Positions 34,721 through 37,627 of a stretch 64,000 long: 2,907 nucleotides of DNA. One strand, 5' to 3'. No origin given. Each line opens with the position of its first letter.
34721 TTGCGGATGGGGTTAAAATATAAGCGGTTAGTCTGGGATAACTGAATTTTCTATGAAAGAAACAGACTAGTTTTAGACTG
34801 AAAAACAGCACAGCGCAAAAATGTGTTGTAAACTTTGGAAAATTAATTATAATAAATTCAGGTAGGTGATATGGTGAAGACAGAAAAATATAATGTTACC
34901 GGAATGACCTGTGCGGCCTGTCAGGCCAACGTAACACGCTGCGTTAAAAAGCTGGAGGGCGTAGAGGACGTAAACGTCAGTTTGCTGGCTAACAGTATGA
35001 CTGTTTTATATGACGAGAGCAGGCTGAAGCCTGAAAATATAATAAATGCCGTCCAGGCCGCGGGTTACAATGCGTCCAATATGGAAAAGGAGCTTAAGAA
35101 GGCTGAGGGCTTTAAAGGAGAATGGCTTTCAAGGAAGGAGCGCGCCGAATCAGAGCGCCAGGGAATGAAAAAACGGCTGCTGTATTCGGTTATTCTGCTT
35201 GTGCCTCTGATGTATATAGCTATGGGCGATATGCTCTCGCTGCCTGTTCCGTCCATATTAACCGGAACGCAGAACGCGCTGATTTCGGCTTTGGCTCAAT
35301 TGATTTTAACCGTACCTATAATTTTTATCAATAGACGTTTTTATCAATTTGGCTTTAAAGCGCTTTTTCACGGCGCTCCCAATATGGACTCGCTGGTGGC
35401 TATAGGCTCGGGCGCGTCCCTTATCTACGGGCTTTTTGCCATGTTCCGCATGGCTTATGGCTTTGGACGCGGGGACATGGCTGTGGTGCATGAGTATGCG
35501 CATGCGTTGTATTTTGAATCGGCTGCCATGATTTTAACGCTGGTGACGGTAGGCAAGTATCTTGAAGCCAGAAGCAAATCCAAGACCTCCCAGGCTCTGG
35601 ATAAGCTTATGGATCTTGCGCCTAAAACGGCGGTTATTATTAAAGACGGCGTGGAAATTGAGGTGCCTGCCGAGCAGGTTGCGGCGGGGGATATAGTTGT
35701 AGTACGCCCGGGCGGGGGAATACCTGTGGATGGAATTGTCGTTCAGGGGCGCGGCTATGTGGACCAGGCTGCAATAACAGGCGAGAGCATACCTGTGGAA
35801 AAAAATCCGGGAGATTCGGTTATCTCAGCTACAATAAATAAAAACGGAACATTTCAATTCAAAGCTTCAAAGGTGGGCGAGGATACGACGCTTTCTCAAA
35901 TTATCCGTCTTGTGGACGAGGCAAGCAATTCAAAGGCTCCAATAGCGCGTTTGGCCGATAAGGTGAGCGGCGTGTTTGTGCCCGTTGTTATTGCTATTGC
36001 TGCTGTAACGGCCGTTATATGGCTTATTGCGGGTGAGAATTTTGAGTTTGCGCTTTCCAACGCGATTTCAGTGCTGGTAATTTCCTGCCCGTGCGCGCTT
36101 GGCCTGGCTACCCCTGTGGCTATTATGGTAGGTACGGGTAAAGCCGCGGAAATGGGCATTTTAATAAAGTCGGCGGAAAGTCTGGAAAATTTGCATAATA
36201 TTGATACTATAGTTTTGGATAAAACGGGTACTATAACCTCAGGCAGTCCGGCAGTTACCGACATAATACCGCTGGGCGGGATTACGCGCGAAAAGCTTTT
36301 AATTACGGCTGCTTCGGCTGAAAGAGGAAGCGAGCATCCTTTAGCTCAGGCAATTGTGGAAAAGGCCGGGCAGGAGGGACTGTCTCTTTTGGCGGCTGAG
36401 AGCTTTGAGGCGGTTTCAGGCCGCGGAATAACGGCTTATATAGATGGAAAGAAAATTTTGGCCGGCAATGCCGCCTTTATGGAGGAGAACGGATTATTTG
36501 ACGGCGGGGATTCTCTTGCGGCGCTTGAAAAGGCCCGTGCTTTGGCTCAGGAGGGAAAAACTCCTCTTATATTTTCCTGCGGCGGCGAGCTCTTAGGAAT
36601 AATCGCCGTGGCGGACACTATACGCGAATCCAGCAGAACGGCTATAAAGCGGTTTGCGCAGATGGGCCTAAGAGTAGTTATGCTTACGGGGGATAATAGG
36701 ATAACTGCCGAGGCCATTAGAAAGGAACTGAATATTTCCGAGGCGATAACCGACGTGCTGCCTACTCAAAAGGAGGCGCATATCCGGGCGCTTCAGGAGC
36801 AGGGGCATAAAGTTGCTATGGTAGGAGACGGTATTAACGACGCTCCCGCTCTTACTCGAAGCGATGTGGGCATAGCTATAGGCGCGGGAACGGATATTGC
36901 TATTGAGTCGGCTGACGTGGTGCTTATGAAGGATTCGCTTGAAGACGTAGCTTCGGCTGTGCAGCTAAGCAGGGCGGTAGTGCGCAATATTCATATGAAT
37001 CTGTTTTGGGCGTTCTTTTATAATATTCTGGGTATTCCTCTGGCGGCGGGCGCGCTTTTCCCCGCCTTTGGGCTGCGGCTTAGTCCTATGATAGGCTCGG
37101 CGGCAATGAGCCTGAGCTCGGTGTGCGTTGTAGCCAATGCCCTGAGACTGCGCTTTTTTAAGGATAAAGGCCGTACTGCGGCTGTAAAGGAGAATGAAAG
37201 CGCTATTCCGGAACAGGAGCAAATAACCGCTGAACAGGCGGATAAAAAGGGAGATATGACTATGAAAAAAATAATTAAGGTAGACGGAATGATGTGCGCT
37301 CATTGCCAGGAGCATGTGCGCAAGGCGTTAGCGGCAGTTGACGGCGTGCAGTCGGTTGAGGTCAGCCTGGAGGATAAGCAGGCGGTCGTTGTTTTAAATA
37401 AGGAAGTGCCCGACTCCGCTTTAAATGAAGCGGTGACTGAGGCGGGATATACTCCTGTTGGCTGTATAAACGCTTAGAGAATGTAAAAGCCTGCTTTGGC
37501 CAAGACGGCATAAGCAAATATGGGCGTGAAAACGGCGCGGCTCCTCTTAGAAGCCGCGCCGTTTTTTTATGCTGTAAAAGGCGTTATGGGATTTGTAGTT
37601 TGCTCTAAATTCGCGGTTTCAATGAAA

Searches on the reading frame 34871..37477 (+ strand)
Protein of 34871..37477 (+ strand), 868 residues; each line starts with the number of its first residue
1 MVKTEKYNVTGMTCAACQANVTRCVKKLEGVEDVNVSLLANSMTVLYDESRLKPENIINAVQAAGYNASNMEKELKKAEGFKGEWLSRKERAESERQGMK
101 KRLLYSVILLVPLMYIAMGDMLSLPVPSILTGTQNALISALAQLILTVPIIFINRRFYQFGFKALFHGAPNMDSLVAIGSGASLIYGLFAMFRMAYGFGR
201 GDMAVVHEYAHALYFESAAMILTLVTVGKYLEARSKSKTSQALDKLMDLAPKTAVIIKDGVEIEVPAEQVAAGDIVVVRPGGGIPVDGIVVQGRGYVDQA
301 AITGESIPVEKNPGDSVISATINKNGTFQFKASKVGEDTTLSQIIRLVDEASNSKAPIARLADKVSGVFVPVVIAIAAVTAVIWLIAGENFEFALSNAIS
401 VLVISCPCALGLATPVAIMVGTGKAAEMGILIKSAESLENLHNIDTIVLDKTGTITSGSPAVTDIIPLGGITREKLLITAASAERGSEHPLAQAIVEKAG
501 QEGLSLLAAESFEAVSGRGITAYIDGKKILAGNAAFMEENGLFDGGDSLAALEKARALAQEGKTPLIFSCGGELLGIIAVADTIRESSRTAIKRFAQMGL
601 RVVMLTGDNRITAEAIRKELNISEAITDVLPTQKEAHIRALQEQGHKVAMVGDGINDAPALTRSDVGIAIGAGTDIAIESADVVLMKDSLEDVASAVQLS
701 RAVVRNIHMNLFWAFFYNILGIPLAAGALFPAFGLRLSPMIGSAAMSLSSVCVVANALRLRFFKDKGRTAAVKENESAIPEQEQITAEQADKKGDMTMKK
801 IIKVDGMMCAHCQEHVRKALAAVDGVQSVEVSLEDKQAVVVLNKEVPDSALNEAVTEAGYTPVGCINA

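Call 7: search_protein_families(library=pfam, proteins=[window:34871-37477:+])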
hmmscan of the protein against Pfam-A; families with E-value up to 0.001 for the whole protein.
window:34871-37477:+ (868 aa): 5 families
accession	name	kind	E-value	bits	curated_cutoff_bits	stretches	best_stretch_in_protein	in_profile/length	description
PF00122.25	E1-E2_ATPase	-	2.8e-60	203.4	28.1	1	249-427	2-180/181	E1-E2 ATPase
PF00702.32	Hydrolase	-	2.8e-36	126.1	26.4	1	444-663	1-189/191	haloacid dehalogenase-like hydrolase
PF00403.32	HMA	-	1.7e-30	105.6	24.8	2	7-66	2-61/62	Heavy-metal-associated domain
PF08282.18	Hydrolase_3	-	3e-06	27.6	20.9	0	641-688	199-246/255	haloacid dehalogenase-like hydrolase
PF19803.4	DUF6286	-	4.8e-05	24.2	35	0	812-857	40-86/108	Family of unknown function (DUF6286)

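Call 8: search_protein_families(library=ncbifam, proteins=[window:34871-37477:+])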
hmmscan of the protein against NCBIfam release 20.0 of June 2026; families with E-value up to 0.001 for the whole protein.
window:34871-37477:+ (868 aa): 35 families (the best 25 are shown)
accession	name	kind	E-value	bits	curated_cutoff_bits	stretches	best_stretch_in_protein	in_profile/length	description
NF007952.0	PRK10671.1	equivalog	2.3e-206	687.7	1316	2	8-766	108-837/838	copper-exporting P-type ATPase CopA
TIGR01525.1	ATPase-IB_hvy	subfamily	8.5e-191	635.6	346.25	1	172-760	1-560/560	heavy metal translocating P-type ATPase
TIGR01511.1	ATPase-IB1_Cu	subfamily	2.8e-177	590.9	397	1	210-761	38-542/542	copper-translocating P-type ATPase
NF008262.1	PRK11033.1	equivalog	1.9e-136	456.4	1005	3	217-760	197-727/731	zinc/cadmium/mercury/lead-transporting ATPase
NF033775.1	P_type_ZntA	exception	1.1e-124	417.4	1240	3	217-760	202-728/732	Zn(II)/Cd(II)/Pb(II) translocating P-type ATPase ZntA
TIGR01512.1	ATPase-IB2_Cd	subfamily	4.3e-122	408.3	313.5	2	213-534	17-304/494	cadmium family heavy metal-translocating P-type ATPase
TIGR01494.1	ATPase_P-type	subfamily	3.9e-97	325.7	62.3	1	220-730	1-465/478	HAD-IC family P-type ATPase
TIGR01647.1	ATPase-IIIA_H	equivalog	3.3e-61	207.4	615.5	2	215-628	55-487/755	plasma-membrane proton-efflux P-type ATPase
TIGR01497.1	kdpB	equivalog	1.3e-60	205.3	527.9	1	232-689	84-552/675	potassium-transporting ATPase subunit KdpB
NF010609.0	PRK14010.1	equivalog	8.3e-49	166.3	1323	1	213-687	63-545/673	K(+)-transporting ATPase subunit B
TIGR01517.1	ATPase-IIB_Ca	equivalog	4.6e-41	140.9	507.05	3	215-488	119-403/882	calcium-translocating P-type ATPase, PMCA-type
TIGR01522.1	ATPase-IIA2_Ca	equivalog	8.3e-40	136.3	798.3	3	631-709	573-652/854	calcium-transporting P-type ATPase, PMR1-type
TIGR01106.1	ATPase-IIC_X-K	subfamily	2.2e-37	128.5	946.1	2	223-463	112-363/997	Na,H/K antiporter P-type ATPase subunit alpha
TIGR01524.1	ATPase-IIIB_Mg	equivalog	6.1e-36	123.6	610.75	2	628-709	585-666/867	magnesium-translocating P-type ATPase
TIGR01116.1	ATPase-IIA1_Ca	equivalog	1.7e-35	122.3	703.4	2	574-708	457-606/799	calcium-translocating P-type ATPase, SERCA-type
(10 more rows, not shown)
